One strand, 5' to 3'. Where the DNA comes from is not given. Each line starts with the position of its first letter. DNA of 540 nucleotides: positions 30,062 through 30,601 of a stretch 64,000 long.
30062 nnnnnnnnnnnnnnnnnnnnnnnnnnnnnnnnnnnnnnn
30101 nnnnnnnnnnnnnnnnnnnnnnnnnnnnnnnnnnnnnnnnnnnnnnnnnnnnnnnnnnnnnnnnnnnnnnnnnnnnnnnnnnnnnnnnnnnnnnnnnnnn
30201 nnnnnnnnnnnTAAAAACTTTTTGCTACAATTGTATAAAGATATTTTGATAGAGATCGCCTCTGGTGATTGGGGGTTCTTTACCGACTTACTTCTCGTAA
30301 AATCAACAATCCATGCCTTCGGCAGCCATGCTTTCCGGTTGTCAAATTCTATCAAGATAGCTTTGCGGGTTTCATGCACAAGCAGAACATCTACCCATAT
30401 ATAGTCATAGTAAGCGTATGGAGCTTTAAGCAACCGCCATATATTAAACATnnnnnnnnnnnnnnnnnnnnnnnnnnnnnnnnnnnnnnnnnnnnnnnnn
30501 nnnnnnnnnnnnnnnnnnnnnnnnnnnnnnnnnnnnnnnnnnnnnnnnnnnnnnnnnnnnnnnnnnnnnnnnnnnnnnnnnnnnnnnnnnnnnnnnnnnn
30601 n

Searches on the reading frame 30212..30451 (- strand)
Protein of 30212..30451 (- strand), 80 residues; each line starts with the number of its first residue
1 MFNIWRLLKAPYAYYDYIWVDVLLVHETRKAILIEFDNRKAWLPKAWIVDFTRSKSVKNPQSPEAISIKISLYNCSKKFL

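Call 9: search_protein_families(library=pfam, proteins=[window:30212-30451:-], max_evalue=1)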
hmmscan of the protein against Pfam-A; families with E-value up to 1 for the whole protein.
window:30212-30451:- (80 aa): 0 families

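Call 10: search_protein_families(library=phrogs, proteins=[window:30212-30451:-], max_evalue=1)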
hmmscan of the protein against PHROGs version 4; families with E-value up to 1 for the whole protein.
window:30212-30451:- (80 aa): 2 families
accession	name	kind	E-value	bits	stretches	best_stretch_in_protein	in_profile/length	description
phrog_8389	-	unknown function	0.0034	18.5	1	18-55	48-86/104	-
phrog_12732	-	unknown function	0.18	13.2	1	20-49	87-120/121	-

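Call 11: search_protein_families(library=ncbifam, proteins=[window:30212-30451:-], max_evalue=1)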
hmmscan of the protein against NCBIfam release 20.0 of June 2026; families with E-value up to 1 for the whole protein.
window:30212-30451:- (80 aa): 0 families

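Call 42: find_homologous_proteins(query=A2, max_evalue=0.01)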
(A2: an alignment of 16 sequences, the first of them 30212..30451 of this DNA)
Query A2 (16 sequences) (80 aa, profile of the alignment): 222 proteins with E <= 0.01 among 2149 candidates; the best 120 are listed.
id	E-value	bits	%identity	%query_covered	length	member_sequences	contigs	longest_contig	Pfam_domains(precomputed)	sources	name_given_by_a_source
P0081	9.4e-35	136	61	99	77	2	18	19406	-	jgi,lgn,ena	-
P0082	4.0e-33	131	66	99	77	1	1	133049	-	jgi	jgi:hypothetical protein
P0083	4.1e-33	131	71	99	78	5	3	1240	-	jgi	jgi:hypothetical protein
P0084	1.2e-32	129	50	99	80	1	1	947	-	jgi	-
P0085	1.4e-32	129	100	100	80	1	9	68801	-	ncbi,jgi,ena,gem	-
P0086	1.4e-32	129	65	99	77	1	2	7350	-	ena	-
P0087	2.5e-32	128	86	99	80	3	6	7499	-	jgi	jgi:hypothetical protein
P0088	5.9e-32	127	56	99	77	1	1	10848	-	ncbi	ncbi:hypothetical protein ACFL0T_06695 [Candidatus Omnitrophota bacterium]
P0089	1.1e-31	126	62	99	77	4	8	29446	-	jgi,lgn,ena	-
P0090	1.9e-31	126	47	98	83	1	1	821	-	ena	-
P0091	2.4e-31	125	61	99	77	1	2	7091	-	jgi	-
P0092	3.7e-31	125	49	90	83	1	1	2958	-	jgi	-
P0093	8.5e-31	124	54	99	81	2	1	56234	-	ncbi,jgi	-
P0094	1.3e-30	123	63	99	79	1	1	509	-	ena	-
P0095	2.4e-30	122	53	99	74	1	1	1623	-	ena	-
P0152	7.4e-27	111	52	99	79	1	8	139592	-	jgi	-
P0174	6.5e-26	108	51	100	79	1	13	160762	-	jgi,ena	-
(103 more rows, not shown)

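Call 46: search_solved_structures(query=A3, max_evalue=10)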
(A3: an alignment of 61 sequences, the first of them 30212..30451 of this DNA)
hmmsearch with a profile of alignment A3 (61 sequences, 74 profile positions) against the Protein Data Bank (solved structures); distinct sequences matched with E-value up to 10: 0.

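Call 52: predict_structure(alignment_id=A3)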
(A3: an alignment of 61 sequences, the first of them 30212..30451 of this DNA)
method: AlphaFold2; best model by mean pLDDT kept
length: 80 residues; sequences in the alignment: 61
mean_pLDDT: 77.0   pTM: 0.57
mean pLDDT of the five models: 77.0, 76.7, 75.2, 74.2, 73.9
residues with pLDDT >= 90: 21; 70-90: 34; 50-70: 21; < 50: 4
segments of 3 or more residues with pLDDT < 50: 10-13
pLDDT, mean of each block of 10 residues (from residue 1): 58 68 91 90 88 67 83 70
secondary structure, 60 per line:
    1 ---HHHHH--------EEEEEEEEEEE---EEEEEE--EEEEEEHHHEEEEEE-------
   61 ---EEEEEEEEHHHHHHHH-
elements in order: H4-8 E17-27 E31-36 E39-44 E48-53 E64-71 H72-79

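Call 56: fold_search(model_id=the predicted structure, library=pdb)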
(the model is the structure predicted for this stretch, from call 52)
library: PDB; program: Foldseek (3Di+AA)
matches with E <= 10: 545; with E <= 0.001: 0
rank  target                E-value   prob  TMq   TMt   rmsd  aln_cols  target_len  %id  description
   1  1tuc                  8.1e-02  0.99  0.44  0.54   6.3        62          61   10  ALPHA-SPECTRIN SRC HOMOLOGY 3 DOMAIN, CIRCULAR PERMUTANT, CUT AT S19-P20 (released 1996-08-01)
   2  3fss                  9.1e-02  0.54  0.30  0.13  13.4        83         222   10  Structure of the tandem PH domains of Rtt106 (released 2009-12-22)
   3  6thl_A                1.0e-01  0.60  0.30  0.13  13.2        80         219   10  Crystal structure of the complex between RTT106 and BCD1 (released 2020-12-02)
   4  2kxd_MODEL_1_A        1.2e-01  0.99  0.43  0.47   3.2        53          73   13  The structure of SH3-F2 (released 2011-04-20)
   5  3gyp                  1.5e-01  0.44  0.29  0.13  13.3        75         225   11  Rtt106p (released 2009-12-08)
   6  3gyo                  1.6e-01  0.38  0.30  0.13  14.2        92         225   10  Se-Met Rtt106p (released 2009-12-08)
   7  2jmc_MODEL_1_A        1.7e-01  0.75  0.30  0.31   5.4        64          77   14  Chimer between Spc-SH3 and P41 (released 2007-04-24)
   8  2mfl_MODEL_1_A        2.2e-01  0.77  0.35  0.31   9.4        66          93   18  Domain 2 of E. coli ribosomal protein S1 (released 2014-05-21)
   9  3to1_A                2.2e-01  0.54  0.33  0.15  13.2        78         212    8  Two surfaces on Rtt106 mediate histone binding and chaperone activity (released 2011-12-21)
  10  3tvv_B                2.7e-01  0.33  0.29  0.12  13.3        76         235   12  Structure of the tandem PH domains of Rtt106 (residues 68-315) (released 2012-02-01)
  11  4tkn_A                2.8e-01  0.44  0.32  0.12  13.7        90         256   10  Structure of the SNX17 FERM domain bound to the second NPxF motif of KRIT1 (released 2014-07-30)
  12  3to1_B                2.8e-01  0.38  0.30  0.14  13.1        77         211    8  Two surfaces on Rtt106 mediate histone binding and chaperone activity (released 2011-12-21)
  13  8a22_Ba               3.5e-01  0.72  0.36  0.14   6.3        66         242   15  Structure of the mitochondrial ribosome from Polytomella magna (released 2022-11-16)
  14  4tkn_C                3.5e-01  0.44  0.32  0.12  13.4        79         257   10  Structure of the SNX17 FERM domain bound to the second NPxF motif of KRIT1 (released 2014-07-30)
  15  4in3_A                4.0e-01  0.63  0.35  0.35   6.4        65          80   14  Crystal Structure of the Chs5-Bch1 Exomer Cargo Adaptor Complex (released 2013-03-06)
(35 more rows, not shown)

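Call 75: search_protein_families(library=padloc, proteins=[window:30212-30451:-], max_evalue=0.01)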
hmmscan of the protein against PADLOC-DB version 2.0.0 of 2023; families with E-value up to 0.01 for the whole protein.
window:30212-30451:- (80 aa): 0 families

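Call 78: search_protein_representatives(alignment_id=A3)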
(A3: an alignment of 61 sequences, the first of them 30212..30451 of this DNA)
Query: 61 sequences, 74 profile positions. Proteins with E-value up to 0.001 (for the whole library): 107; up to 1e-10: 33; up to 1e-30: 1. The best 107 are listed.
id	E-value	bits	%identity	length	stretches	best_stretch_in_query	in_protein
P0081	5.4e-32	125.7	-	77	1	1-73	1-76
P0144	1.6e-30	120.9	-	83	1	1-73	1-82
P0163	6.4e-29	115.8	-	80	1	1-73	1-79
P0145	1.3e-28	114.9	-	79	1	1-72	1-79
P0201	1.9e-28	114.3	-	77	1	1-73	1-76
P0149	3.9e-27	110.1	-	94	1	1-73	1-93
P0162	5.5e-27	109.6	-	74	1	1-73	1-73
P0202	8.1e-26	105.9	-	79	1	6-73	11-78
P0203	1.2e-25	105.4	-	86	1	1-74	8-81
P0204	3.0e-24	100.9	-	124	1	7-73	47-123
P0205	1.2e-21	92.5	-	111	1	1-73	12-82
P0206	4.7e-21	90.6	-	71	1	8-73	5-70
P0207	1.3e-19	86.0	-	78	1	20-73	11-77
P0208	1.6e-19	85.7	-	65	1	6-55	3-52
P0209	4.3e-19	84.4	-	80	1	1-71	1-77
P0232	4.9e-08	48.9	-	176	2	20-48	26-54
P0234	5.3e-07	45.6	-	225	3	8-70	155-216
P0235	1.7e-06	44.0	-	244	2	21-50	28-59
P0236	3.7e-06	42.9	-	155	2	22-71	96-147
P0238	5.2e-06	42.4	-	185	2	22-73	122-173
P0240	8.6e-06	41.7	-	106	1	11-69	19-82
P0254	9.6e-05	38.4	-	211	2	20-50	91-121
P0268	2.0e-04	37.3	-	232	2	24-51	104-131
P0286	5.2e-04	36.0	-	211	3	3-69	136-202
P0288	5.4e-04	36.0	-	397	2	20-50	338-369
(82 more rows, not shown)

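Call 79: list_cluster_members(proteins=[P0232, P0234, P0235, P0236, P0238, P0254, P0268, P0286, P0288, P0240])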
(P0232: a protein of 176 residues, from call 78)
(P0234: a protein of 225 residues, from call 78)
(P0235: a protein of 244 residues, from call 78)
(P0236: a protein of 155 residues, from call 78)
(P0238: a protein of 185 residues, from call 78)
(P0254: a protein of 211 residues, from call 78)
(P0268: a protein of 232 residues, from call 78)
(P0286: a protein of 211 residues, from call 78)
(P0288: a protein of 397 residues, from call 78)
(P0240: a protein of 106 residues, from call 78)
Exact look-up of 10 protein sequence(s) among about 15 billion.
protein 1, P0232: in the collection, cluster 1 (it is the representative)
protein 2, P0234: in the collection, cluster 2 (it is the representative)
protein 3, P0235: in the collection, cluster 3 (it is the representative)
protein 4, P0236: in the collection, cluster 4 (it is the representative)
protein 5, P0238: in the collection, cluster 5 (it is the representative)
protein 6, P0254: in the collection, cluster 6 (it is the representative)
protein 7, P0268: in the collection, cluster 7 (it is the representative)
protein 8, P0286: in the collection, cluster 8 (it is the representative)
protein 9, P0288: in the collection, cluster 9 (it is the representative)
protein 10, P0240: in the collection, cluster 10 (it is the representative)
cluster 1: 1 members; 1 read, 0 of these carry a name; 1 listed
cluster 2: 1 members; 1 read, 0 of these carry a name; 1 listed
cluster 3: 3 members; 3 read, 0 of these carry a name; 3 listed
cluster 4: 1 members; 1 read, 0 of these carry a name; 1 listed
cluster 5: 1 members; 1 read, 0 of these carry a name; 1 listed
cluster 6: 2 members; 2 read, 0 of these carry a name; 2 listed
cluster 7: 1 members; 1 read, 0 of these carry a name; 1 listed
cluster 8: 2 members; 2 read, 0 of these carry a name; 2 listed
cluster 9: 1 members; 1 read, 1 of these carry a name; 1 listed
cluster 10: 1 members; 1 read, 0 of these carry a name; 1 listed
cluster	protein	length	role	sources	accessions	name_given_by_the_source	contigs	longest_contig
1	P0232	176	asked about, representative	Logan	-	-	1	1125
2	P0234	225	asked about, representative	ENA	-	-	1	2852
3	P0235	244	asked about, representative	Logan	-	-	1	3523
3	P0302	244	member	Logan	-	-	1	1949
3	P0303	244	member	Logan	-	-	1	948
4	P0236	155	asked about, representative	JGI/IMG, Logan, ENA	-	-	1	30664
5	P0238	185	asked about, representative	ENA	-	-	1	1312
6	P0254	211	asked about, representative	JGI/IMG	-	-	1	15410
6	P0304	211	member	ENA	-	-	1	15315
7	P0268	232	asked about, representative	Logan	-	-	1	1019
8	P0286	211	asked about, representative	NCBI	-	-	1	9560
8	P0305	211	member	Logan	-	-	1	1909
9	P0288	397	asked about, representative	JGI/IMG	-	micrococcal nuclease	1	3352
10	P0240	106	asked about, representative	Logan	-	-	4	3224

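Call 80: search_protein_families(library=pfam, proteins=[P0232, P0234, P0235, P0236, P0238, P0254, P0268, P0286, P0288, P0240], max_evalue=0.01)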
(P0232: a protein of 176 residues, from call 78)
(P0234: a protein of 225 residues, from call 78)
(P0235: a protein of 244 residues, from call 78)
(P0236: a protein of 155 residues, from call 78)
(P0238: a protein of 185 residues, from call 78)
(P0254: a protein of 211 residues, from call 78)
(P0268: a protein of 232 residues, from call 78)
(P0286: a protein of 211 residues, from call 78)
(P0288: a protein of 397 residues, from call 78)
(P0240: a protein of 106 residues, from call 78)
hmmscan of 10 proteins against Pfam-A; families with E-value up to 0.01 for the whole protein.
P0232 (176 aa): 0 families

P0234 (225 aa): 0 families

P0235 (244 aa): 1 family
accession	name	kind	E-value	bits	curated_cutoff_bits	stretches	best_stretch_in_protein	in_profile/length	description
PF02954.25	HTH_8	-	5.7e-05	23.2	22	1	198-229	10-41/42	Bacterial regulatory protein, Fis family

P0236 (155 aa): 0 families

P0238 (185 aa): 0 families

P0254 (211 aa): 0 families

P0268 (232 aa): 2 families
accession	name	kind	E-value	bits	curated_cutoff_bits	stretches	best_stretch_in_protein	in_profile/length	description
PF13509.12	S1_2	-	2.4e-05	24.8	21.8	0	49-74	8-34/61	S1 domain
PF04270.18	Strep_his_triad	-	0.0048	17.3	27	0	100-128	10-38/52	Streptococcal histidine triad protein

P0286 (211 aa): 0 families

P0288 (397 aa): 1 family
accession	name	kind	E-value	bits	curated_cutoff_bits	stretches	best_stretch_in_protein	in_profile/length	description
PF00565.23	SNase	-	7.9e-09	36.4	21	1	70-154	1-84/107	Staphylococcal nuclease homologue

P0240 (106 aa): 1 family
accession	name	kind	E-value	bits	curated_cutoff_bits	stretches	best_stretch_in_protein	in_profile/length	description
PF25422.1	DUF7892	-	0.0026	17.6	27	1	28-60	111-142/159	Domain of unknown function (DUF7892)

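Call 88: find_encoding_contigs(protein=P0174, flank=10000, max_places=2)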
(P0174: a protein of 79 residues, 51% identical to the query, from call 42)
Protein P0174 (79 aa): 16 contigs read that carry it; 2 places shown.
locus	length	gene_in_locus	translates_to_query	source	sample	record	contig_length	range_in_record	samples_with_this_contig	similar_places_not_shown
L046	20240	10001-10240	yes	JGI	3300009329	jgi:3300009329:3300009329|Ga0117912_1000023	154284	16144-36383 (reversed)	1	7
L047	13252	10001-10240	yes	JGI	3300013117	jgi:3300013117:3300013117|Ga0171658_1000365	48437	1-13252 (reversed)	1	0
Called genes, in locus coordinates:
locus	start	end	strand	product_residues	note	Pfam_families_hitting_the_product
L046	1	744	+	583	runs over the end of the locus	PF02543:Carbam_trans_N, PF16861:Carbam_trans_C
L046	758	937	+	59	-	PF19451:DUF5989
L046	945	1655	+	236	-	PF00215:OMPdecase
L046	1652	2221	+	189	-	PF00156:Pribosyltran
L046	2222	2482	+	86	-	PF02823:ATP-synt_DE_N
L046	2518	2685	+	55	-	PF09527:ATPase_gene1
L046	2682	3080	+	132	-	PF03899:ATP-synt_I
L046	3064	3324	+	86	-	PF00137:ATP-synt_C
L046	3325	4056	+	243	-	PF00119:ATP-synt_A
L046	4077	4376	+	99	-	PF00137:ATP-synt_C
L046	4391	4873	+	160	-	PF00430:ATP-synt_B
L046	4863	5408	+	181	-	PF00213:OSCP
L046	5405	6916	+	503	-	PF02874:ATP-synt_ab_N, PF00006:ATP-synt_ab, PF00306:ATP-synt_ab_C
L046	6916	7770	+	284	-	PF00231:ATP-synt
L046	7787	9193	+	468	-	PF02874:ATP-synt_ab_N, PF00006:ATP-synt_ab, PF22919:ATP-synt_VA_C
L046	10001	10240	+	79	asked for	-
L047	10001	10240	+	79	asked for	-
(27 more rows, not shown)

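Call 89: find_encoding_contigs(protein=P0152, flank=10000, max_places=2)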
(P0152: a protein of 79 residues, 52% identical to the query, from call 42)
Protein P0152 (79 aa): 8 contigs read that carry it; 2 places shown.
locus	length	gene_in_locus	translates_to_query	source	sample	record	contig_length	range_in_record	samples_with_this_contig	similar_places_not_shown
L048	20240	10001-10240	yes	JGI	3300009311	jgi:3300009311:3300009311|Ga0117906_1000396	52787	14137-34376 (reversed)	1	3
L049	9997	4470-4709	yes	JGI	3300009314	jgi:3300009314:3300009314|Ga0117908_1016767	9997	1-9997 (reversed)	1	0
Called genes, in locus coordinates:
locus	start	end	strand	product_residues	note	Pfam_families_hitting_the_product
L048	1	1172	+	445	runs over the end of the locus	PF11638:DnaA_N, PF00308:Bac_DnaA, PF01695:IstB_IS21 (weak), PF00004:AAA (weak), PF08299:Bac_DnaA_C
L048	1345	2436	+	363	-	PF00712:DNA_pol3_beta, PF02767:DNA_pol3_beta_2, PF02768:DNA_pol3_beta_3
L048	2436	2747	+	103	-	PF05258:DciA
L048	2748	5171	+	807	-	PF02518:HATPase_c, PF00204:DNA_gyraseB, PF01751:Toprim, PF21249:GyrB_hook (weak), PF00986:DNA_gyraseB_C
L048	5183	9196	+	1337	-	PF00521:DNA_topoisoIV, PF14890:Intein_splicing, PF00521:DNA_topoisoIV, PF03989:DNA_gyraseA_C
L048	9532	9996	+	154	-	-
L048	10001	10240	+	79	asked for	-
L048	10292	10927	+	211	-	PF01726:LexA_DNA_bind, PF00717:Peptidase_S24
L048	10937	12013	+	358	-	PF02086:MethyltransfD12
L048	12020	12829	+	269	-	PF01555:N6_N4_Mtase, PF02086:MethyltransfD12 (weak), PF02384:N6_Mtase (faint), PF01555:N6_N4_Mtase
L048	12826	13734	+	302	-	-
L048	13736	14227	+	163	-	-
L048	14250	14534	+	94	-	-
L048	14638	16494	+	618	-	PF02463:SMC_N (faint), PF11398:DUF2813, PF13175:AAA_15, PF13304:AAA_21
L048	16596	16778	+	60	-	PF04218:CENP-B_N (weak), PF13443:HTH_26 (weak), PF01381:HTH_3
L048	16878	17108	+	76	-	PF12728:HTH_17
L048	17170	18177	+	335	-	PF13102:Phage_int_SAM_5 (weak), PF00589:Phage_integrase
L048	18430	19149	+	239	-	PF08843:AbiEii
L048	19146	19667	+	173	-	PF13744:HTH_37 (faint), PF13560:HTH_31, PF01381:HTH_3, PF13443:HTH_26 (weak)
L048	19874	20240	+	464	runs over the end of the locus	-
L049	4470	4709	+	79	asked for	-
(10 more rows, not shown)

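Call 90: find_encoding_contigs(protein=P0082, flank=10000, max_places=2)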
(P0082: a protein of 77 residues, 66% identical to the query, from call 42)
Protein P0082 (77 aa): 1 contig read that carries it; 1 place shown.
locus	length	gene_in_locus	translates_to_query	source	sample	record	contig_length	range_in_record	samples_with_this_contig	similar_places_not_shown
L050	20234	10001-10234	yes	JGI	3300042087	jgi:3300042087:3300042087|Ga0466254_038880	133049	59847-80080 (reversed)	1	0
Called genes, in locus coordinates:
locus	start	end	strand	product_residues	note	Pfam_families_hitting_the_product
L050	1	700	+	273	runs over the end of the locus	PF00753:Lactamase_B, PF12706:Lactamase_B_2 (weak)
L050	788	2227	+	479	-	PF02310:B12-binding, PF04055:Radical_SAM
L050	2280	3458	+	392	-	PF04851:ResIII, PF00270:DEAD, PF00271:Helicase_C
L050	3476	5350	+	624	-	PF02743:dCache_1, PF00672:HAMP, PF00512:HisKA, PF02518:HATPase_c, PF13589:HATPase_c_3 (weak)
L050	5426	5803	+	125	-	PF00072:Response_reg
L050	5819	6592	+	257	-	PF04055:Radical_SAM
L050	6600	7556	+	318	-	PF00890:FAD_binding_2 (faint), PF01134:GIDA (faint), PF01266:DAO (faint), PF01946:Thi4 (faint), PF03486:HI0933_like (faint), PF07992:Pyr_redox_2, PF13738:Pyr_redox_3, PF00070:Pyr_redox, +1 more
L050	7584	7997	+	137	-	PF00072:Response_reg, PF03709:OKR_DC_1_N (weak)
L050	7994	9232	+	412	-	PF01590:GAF, PF13185:GAF_2, PF13492:GAF_3, PF00512:HisKA, PF02518:HATPase_c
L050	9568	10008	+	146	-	-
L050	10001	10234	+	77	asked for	-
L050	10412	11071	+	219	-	PF01936:NYN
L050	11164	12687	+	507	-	PF17941:PP_kinase_C_1 (faint), PF13091:PLDc_2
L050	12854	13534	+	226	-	-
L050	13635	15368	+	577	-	PF01555:N6_N4_Mtase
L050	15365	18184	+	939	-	PF00270:DEAD, PF04851:ResIII, PF18766:SWI2_SNF2 (weak), PF27151:YagJ (weak)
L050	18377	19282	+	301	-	-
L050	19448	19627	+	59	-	PF01381:HTH_3 (weak)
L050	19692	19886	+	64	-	PF12728:HTH_17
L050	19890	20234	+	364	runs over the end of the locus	PF00589:Phage_integrase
